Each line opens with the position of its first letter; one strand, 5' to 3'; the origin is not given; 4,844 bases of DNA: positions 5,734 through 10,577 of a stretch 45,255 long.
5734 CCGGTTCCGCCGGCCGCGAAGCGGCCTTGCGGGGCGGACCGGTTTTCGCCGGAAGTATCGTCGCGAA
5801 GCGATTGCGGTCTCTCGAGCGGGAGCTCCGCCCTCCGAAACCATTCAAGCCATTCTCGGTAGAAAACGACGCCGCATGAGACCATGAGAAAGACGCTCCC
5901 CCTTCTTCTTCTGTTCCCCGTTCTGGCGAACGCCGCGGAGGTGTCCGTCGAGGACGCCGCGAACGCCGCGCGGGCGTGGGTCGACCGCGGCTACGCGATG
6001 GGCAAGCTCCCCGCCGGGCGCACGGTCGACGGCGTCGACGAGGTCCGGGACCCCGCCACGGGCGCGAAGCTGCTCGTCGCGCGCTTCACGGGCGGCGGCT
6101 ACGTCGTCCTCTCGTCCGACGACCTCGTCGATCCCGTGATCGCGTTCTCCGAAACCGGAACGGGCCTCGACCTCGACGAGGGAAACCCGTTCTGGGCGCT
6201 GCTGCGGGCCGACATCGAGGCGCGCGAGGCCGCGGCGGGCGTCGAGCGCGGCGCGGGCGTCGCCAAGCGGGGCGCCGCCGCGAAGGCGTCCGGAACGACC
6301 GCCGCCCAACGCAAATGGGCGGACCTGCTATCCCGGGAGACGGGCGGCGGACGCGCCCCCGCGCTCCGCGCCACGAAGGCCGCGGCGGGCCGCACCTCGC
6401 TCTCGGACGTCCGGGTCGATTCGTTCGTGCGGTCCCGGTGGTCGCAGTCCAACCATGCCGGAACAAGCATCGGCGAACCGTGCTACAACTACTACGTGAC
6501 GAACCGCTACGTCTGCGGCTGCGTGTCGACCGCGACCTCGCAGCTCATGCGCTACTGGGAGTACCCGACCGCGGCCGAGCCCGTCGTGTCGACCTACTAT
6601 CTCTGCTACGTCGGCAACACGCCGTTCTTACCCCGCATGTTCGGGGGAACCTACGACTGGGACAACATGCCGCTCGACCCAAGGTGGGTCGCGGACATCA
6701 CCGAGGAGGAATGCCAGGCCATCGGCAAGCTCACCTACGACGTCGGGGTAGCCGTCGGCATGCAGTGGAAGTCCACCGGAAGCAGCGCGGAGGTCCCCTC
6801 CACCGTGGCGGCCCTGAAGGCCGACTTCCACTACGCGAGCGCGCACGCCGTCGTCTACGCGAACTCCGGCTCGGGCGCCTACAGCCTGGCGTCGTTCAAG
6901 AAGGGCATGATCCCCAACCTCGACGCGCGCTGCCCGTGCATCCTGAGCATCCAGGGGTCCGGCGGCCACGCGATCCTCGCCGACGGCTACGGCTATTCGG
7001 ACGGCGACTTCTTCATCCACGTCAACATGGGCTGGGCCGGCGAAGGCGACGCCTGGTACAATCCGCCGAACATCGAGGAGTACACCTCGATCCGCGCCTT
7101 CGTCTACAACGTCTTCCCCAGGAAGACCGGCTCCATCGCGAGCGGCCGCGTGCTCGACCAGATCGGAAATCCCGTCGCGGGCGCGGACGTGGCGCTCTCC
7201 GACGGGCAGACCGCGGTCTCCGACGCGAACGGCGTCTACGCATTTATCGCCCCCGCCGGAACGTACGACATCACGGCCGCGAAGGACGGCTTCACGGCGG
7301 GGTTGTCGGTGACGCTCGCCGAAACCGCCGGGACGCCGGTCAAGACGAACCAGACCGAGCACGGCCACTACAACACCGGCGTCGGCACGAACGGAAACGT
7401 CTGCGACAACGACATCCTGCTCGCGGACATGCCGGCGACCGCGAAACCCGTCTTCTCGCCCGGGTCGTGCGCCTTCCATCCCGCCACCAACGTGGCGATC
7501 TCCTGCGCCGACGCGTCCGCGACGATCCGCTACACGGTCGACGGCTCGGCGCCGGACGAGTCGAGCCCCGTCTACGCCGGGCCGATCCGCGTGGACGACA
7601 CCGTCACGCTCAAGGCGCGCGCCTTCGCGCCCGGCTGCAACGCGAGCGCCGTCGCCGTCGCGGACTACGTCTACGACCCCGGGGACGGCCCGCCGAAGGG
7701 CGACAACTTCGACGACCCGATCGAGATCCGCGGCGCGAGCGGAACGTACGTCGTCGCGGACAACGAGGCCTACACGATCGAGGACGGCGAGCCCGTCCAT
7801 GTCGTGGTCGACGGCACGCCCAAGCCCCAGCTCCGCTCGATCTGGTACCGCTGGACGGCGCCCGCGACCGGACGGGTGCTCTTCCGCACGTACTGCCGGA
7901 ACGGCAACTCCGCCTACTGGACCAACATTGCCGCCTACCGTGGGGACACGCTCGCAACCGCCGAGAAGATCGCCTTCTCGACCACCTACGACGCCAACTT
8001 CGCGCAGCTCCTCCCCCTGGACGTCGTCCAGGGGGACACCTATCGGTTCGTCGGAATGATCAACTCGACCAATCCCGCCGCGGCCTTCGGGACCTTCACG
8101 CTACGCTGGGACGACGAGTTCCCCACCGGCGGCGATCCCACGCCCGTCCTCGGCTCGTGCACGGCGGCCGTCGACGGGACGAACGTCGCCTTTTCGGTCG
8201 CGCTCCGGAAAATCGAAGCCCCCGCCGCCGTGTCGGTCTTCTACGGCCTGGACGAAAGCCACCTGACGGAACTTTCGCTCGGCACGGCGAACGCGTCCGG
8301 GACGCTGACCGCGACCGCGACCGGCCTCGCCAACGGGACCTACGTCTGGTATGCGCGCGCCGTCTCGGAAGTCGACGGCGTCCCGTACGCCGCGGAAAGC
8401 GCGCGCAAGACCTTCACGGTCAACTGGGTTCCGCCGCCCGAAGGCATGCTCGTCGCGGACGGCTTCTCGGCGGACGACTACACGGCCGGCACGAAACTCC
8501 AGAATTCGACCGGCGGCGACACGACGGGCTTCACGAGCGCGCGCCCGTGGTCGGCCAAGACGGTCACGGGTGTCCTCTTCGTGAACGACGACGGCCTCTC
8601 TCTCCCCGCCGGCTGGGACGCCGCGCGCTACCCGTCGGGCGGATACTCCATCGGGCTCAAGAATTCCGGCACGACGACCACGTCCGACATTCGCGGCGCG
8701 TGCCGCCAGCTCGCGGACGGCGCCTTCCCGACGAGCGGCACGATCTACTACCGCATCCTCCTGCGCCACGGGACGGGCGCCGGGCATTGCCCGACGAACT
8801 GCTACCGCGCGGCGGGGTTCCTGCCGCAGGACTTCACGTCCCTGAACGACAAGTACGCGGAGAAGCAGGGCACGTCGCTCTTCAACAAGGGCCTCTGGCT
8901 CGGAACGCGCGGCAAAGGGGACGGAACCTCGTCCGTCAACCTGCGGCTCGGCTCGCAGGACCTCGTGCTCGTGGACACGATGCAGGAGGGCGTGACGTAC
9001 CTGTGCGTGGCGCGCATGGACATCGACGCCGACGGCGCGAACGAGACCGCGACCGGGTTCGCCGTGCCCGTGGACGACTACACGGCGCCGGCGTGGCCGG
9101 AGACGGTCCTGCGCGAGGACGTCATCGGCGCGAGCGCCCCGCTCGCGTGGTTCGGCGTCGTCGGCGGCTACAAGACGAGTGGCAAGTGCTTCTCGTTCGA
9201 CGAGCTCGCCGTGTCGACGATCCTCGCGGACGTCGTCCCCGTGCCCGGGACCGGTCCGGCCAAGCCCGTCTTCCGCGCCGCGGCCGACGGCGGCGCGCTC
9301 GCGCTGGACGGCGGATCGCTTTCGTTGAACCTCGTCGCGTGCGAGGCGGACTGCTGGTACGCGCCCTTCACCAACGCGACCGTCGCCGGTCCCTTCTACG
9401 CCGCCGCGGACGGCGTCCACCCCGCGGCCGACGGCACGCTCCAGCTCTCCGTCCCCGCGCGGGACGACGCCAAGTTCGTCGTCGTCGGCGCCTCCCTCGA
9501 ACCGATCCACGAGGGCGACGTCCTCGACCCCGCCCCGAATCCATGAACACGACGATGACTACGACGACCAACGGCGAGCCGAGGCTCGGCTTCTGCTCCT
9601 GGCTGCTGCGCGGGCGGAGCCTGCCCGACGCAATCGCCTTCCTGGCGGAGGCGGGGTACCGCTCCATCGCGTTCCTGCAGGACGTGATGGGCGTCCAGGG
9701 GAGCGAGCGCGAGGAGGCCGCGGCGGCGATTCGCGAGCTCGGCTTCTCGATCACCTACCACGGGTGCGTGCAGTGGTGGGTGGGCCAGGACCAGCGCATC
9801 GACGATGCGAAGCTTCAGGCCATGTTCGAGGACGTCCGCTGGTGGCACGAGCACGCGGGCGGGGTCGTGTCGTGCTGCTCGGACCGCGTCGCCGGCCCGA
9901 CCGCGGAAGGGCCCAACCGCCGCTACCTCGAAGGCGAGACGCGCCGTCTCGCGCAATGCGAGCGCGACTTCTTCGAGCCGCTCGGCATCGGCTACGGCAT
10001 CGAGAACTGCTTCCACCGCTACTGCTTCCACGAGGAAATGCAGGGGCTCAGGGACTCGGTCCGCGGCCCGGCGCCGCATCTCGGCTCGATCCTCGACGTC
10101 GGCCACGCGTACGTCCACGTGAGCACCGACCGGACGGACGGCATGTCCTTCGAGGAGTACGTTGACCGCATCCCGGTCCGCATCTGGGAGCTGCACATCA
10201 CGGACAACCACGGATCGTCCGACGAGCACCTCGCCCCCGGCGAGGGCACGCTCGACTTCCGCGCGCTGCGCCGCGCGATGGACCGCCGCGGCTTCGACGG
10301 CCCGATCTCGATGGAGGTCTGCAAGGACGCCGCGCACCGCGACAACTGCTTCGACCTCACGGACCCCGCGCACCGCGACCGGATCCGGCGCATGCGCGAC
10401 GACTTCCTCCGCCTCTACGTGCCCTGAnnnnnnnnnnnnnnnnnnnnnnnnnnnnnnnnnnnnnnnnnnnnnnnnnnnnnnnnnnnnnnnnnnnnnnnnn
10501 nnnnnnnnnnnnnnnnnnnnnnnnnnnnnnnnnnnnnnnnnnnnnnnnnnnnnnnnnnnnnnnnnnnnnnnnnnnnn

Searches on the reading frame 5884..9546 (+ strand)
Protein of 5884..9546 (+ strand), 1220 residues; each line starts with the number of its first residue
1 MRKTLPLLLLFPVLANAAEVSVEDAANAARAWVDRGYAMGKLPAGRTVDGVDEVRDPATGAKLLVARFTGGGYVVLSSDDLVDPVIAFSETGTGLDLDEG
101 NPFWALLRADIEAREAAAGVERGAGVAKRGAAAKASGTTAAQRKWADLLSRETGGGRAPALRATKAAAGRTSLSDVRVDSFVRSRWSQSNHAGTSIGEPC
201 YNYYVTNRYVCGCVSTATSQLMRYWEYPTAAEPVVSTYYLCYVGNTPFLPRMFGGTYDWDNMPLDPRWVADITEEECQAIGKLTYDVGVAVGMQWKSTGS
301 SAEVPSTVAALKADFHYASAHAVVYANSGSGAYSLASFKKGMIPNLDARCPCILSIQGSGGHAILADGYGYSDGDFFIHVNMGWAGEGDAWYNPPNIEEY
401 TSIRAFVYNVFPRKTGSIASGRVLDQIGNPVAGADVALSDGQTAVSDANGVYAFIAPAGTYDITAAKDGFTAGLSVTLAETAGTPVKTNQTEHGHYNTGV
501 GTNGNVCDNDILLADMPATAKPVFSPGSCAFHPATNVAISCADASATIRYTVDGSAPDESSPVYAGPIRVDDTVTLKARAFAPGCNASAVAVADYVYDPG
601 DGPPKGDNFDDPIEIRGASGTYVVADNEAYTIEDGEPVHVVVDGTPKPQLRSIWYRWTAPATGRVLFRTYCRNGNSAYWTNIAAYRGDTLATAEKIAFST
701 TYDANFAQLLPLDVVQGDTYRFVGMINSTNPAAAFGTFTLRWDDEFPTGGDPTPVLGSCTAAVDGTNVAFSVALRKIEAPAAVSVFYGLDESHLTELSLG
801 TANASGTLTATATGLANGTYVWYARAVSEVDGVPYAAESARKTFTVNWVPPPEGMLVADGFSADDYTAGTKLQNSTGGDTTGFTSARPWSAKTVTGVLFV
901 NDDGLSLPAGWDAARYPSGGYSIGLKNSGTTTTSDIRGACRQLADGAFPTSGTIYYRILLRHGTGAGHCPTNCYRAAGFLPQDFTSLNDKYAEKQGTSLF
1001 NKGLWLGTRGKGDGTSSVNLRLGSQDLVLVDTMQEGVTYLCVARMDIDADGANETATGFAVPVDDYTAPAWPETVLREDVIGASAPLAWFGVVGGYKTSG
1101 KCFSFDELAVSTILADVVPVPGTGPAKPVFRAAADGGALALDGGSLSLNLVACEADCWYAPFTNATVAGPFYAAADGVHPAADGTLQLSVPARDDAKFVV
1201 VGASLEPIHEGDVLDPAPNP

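Call 18: search_protein_families(library=pfam, proteins=[window:5884-9546:+], max_evalue=0.001)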
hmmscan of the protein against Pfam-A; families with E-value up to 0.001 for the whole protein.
window:5884-9546:+ (1220 aa): 5 families
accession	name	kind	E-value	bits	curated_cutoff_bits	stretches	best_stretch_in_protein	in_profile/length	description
PF01640.23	Peptidase_C10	-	1.4e-37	130.2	26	1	201-392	7-194/194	Peptidase C10 family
PF13290.12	CHB_HEX_C_1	-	3.9e-18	65.6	22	1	534-590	9-65/67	Chitobiase/beta-hexosaminidase C-terminal domain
PF13287.12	Fn3_assoc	-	6.7e-16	58.6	23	1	537-595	1-59/59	Fn3 associated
PF13620.12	CarboxypepD_reg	-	6.6e-10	39.7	32.3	1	420-484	3-75/82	Carboxypeptidase regulatory-like domain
PF13734.11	Inhibitor_I69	-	2.4e-05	25.2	25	1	17-93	1-77/98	Spi protease inhibitor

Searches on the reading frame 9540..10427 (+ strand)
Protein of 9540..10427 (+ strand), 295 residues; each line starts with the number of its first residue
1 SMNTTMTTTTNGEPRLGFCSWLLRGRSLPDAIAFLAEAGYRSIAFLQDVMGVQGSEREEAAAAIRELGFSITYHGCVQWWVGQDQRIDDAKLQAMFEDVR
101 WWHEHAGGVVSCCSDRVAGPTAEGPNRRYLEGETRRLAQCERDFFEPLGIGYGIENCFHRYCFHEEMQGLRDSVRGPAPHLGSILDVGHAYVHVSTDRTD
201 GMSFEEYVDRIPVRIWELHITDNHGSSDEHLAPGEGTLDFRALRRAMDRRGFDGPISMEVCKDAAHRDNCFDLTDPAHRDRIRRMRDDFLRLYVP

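Call 18: search_protein_families(library=pfam, proteins=[window:9540-10427:+], max_evalue=0.001)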
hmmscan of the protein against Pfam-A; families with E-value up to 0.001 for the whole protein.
window:9540-10427:+ (295 aa): 1 family
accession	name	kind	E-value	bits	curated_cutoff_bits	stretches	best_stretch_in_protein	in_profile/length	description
PF01261.30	AP_endonuc_2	-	1.1e-21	78.2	31.1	1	33-264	2-233/249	Xylose isomerase-like TIM barrel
